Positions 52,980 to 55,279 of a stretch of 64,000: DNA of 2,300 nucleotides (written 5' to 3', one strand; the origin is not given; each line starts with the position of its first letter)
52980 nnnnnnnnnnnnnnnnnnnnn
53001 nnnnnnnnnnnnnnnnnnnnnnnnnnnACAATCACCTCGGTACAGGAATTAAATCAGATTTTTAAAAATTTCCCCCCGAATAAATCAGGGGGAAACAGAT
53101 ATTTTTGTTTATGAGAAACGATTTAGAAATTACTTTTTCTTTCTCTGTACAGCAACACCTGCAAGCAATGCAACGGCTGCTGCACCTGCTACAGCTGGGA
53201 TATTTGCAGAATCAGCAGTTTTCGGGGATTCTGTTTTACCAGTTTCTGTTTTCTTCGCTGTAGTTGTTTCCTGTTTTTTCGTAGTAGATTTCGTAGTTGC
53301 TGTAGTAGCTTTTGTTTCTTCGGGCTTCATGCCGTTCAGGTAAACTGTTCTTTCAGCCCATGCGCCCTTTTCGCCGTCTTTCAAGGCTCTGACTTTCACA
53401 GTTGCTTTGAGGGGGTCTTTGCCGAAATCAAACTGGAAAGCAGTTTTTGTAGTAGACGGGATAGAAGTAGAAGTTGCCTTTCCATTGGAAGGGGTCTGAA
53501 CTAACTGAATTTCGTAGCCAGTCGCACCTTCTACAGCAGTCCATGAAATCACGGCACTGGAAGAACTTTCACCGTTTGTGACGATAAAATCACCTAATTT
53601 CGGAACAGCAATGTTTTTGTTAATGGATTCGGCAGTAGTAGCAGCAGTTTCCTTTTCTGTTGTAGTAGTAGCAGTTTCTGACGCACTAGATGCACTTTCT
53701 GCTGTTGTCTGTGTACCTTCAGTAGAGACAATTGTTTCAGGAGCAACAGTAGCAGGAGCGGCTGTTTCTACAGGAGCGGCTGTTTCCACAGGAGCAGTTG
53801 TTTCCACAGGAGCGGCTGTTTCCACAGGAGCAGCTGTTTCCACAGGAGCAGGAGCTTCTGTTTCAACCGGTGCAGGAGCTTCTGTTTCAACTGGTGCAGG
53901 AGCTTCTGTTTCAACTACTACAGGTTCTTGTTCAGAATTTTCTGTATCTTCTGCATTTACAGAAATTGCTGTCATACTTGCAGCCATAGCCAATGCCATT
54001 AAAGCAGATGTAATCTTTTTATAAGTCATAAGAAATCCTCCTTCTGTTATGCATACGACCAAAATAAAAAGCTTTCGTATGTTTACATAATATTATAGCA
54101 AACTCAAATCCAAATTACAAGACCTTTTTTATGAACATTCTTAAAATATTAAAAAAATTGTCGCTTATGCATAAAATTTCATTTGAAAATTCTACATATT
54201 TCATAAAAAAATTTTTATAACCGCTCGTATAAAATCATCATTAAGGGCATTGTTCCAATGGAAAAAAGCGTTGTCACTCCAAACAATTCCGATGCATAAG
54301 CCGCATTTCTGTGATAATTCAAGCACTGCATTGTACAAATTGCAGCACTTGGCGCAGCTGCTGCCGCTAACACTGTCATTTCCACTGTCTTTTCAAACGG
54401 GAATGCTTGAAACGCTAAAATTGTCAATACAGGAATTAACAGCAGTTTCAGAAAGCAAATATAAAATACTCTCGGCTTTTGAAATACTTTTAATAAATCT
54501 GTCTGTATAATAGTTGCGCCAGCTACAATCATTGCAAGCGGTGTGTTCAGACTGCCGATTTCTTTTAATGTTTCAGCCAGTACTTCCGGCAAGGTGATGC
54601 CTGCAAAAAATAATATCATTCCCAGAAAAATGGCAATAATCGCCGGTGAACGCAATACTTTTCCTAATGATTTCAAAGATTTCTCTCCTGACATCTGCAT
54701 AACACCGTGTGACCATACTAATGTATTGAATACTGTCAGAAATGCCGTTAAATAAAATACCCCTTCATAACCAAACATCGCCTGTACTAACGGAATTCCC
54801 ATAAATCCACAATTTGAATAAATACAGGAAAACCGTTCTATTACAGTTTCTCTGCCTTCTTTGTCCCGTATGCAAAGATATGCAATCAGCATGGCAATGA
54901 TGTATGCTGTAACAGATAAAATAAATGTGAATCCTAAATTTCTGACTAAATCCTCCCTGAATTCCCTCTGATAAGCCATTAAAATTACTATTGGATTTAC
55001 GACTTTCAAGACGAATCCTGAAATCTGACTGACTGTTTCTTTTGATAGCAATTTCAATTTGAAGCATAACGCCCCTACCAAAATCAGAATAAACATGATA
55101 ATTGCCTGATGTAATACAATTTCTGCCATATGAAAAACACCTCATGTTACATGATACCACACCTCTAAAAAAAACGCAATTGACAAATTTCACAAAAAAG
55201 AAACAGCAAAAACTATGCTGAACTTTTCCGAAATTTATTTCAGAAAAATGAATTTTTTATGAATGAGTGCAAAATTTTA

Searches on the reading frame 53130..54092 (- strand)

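Call 9: search_protein_families(library=pfam, proteins=[window:53130-54092:-], max_evalue=0.01)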
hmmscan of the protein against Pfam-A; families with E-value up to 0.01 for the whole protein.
window:53130-54092:- (320 aa): 1 family
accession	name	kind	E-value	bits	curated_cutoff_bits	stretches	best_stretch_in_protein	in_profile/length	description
PF16383.10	DUF4992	-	0.001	19.3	29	1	155-199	41-85/183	Domain of unknown function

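Call 103: search_protein_families(library=ncbifam, proteins=[window:53130-54032:-], max_evalue=0.01)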
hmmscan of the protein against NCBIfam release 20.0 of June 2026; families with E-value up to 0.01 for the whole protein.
window:53130-54032:- (300 aa): 0 families

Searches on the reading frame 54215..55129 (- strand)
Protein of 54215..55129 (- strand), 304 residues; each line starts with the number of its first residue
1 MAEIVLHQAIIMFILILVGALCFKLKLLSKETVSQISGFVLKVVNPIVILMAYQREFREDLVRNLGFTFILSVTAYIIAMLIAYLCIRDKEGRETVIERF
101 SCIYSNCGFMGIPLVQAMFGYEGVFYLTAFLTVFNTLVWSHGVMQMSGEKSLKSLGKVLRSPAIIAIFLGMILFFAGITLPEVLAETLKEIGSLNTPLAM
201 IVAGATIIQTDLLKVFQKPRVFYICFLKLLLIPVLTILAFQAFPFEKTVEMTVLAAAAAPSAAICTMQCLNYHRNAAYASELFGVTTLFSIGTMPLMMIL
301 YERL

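Call 9: search_protein_families(library=pfam, proteins=[window:54215-55129:-], max_evalue=0.01)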
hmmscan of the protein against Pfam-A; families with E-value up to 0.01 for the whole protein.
window:54215-55129:- (304 aa): 1 family
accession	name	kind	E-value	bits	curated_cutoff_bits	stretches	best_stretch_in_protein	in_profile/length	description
PF03547.23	Mem_trans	-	6.5e-33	114.2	25.7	1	5-298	2-343/343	Membrane transport protein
